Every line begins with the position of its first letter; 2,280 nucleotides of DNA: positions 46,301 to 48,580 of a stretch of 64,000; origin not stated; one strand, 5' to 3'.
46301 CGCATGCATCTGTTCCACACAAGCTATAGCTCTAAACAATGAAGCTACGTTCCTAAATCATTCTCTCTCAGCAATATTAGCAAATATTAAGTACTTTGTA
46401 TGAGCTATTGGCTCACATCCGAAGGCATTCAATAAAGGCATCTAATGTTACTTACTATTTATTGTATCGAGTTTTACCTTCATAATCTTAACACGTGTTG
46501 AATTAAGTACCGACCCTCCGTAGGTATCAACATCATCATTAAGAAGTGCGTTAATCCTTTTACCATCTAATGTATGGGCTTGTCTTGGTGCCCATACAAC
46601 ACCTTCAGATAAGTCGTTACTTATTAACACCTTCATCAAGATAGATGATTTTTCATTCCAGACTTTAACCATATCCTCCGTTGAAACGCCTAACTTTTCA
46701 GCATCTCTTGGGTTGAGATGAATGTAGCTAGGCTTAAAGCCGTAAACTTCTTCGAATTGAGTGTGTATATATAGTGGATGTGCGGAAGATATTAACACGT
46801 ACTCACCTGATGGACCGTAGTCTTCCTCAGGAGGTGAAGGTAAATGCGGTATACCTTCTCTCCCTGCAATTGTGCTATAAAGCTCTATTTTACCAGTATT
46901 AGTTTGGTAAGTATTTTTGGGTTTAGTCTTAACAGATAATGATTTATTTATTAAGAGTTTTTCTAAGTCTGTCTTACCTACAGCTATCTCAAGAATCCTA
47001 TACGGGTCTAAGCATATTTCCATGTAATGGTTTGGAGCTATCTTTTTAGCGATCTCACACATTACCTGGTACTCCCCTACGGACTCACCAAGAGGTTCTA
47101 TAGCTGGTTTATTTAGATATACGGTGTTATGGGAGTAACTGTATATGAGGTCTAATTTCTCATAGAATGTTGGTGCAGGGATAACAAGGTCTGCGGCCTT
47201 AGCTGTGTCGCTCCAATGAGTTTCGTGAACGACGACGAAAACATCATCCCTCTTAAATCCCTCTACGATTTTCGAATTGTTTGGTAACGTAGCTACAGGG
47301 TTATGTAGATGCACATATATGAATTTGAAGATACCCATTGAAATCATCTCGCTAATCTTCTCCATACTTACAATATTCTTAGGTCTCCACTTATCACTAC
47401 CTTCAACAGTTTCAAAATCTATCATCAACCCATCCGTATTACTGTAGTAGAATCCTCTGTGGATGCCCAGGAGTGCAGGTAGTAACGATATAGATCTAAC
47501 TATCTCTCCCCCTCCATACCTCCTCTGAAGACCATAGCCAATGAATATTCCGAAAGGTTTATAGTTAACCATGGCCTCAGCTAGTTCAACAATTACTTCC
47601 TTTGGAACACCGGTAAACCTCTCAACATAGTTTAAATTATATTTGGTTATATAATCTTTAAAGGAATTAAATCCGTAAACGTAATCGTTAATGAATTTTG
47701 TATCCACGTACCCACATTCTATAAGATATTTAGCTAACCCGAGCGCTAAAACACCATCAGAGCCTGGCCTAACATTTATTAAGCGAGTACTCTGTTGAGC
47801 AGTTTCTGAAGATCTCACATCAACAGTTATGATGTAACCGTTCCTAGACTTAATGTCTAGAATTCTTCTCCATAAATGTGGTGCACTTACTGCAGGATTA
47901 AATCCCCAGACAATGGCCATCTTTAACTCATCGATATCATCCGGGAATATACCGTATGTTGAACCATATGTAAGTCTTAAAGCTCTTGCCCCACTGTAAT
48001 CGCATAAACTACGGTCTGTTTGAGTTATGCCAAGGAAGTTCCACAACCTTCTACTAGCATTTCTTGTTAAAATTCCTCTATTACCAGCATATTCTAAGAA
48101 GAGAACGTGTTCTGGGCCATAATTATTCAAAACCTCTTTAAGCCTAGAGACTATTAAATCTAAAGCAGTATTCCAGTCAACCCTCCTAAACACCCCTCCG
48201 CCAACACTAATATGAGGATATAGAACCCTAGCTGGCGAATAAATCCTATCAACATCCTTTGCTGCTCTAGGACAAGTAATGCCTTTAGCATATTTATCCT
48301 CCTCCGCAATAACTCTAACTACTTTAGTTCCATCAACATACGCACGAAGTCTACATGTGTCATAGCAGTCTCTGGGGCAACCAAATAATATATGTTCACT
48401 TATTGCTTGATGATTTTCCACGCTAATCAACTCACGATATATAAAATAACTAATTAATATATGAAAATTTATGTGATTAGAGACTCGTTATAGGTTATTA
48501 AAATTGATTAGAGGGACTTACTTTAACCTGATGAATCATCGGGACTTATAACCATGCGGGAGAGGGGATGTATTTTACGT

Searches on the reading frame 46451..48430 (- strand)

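Call 29: search_protein_families(library=pfam, proteins=[window:46451-48430:-], max_evalue=0.001)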
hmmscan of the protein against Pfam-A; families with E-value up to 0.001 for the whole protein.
window:46451-48430:- (660 aa): 2 families
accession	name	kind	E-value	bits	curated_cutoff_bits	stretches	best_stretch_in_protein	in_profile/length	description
PF00384.28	Molybdopterin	-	1.8e-36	126.3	24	1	68-463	1-353/353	Molybdopterin oxidoreductase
PF01568.27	Molydop_binding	-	1.5e-15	57.6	26.8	1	560-639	22-102/110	Molydopterin dinucleotide binding domain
